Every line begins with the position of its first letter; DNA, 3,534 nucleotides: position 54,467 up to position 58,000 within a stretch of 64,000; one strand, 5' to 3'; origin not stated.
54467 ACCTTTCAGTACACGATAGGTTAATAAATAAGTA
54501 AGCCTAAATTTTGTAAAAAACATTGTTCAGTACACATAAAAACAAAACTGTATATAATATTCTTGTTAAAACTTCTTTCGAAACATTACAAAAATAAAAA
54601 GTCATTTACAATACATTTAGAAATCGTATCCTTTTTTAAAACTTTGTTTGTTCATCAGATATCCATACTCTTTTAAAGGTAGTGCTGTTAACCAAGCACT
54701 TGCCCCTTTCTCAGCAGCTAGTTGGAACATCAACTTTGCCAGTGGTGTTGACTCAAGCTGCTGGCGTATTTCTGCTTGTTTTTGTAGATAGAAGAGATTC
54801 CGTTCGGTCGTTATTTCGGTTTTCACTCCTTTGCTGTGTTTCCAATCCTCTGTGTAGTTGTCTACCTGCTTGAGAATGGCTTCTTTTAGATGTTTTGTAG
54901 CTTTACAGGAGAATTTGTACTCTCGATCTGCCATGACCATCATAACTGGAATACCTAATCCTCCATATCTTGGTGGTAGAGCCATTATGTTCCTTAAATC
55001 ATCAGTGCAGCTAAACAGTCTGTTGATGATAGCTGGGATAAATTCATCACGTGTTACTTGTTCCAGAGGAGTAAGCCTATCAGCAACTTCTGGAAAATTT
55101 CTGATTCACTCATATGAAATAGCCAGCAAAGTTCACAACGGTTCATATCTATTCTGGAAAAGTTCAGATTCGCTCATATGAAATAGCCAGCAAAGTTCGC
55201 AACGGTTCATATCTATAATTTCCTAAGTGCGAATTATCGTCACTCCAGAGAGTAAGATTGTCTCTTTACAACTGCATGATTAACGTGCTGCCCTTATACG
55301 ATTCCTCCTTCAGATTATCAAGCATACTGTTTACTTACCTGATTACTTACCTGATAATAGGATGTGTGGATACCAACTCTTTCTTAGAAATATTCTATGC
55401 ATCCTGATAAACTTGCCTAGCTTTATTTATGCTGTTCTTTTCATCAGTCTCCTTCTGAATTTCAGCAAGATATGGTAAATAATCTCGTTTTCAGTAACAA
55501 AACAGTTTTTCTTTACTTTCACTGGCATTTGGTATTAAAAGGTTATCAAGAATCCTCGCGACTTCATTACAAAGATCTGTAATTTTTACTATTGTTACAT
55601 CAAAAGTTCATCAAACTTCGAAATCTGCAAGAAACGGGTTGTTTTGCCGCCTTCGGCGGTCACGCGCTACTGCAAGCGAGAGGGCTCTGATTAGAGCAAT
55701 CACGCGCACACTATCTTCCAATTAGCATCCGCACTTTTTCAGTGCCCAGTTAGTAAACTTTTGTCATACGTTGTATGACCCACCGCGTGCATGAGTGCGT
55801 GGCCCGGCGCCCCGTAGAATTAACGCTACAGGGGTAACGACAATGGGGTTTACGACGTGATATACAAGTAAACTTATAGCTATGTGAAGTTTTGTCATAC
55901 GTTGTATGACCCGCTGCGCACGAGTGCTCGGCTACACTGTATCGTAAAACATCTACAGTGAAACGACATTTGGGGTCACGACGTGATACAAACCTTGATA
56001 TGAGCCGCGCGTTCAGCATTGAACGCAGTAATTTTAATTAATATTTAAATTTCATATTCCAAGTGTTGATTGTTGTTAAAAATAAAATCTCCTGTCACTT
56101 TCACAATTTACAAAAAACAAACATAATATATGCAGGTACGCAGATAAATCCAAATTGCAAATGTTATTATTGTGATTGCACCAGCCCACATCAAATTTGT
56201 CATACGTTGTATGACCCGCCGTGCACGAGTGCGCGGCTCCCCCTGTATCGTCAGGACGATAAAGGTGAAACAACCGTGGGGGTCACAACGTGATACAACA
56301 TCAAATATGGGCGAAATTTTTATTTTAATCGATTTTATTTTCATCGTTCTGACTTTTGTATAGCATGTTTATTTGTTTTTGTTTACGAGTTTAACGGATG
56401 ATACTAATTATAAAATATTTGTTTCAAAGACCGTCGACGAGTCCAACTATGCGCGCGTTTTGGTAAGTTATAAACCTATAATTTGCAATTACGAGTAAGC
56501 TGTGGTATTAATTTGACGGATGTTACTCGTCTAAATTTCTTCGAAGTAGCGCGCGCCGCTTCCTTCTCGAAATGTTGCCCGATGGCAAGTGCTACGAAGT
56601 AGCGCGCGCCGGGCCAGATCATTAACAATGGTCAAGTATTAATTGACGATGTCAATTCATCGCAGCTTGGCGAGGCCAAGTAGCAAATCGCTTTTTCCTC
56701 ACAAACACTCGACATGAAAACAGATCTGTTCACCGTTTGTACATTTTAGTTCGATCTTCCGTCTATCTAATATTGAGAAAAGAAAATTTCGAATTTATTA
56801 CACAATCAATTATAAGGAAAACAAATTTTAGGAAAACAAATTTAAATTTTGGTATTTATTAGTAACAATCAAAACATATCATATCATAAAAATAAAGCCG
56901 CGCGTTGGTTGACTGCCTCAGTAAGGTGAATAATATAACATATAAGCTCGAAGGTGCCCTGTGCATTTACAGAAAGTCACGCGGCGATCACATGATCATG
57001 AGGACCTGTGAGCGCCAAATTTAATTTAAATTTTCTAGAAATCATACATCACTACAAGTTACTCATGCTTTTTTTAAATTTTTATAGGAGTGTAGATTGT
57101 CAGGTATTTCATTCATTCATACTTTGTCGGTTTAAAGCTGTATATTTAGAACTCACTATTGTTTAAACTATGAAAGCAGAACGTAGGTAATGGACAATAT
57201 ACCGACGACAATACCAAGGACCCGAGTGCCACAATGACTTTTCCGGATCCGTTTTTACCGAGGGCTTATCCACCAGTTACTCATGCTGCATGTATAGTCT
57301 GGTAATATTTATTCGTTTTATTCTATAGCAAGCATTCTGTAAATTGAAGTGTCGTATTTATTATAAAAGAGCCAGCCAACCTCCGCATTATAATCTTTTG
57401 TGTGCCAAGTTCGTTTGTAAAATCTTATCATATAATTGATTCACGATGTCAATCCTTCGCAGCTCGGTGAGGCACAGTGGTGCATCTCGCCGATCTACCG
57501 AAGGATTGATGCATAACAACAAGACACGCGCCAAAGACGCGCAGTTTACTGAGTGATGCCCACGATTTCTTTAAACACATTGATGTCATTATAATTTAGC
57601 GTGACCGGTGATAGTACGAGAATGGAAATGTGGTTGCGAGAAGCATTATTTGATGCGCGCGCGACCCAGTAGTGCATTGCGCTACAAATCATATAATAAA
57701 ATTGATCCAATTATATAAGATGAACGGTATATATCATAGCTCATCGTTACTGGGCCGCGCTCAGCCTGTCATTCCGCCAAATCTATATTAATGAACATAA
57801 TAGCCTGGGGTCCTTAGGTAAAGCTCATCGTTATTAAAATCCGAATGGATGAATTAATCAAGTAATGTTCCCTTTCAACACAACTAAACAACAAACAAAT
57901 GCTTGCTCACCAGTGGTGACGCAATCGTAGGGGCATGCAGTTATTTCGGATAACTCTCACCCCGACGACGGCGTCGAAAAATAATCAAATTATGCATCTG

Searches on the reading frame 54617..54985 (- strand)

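Call 11: search_protein_families(library=pfam, proteins=[window:54617-54985:-], max_evalue=0.01)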
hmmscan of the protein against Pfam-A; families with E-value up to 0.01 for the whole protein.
window:54617-54985:- (122 aa): 1 family
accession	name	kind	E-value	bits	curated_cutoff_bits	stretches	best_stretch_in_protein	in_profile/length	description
PF25830.1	Ig_NFAM1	-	0.0081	16.9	27.2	0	11-60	8-57/105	NFAM1 immunoglobin domain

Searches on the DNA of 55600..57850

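Call 63: search_rna_families(source=window, start=55600, end=57850, threshold=evalue, max_evalue=1)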
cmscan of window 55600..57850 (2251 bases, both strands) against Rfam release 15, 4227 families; matches with E-value up to 1: 0.
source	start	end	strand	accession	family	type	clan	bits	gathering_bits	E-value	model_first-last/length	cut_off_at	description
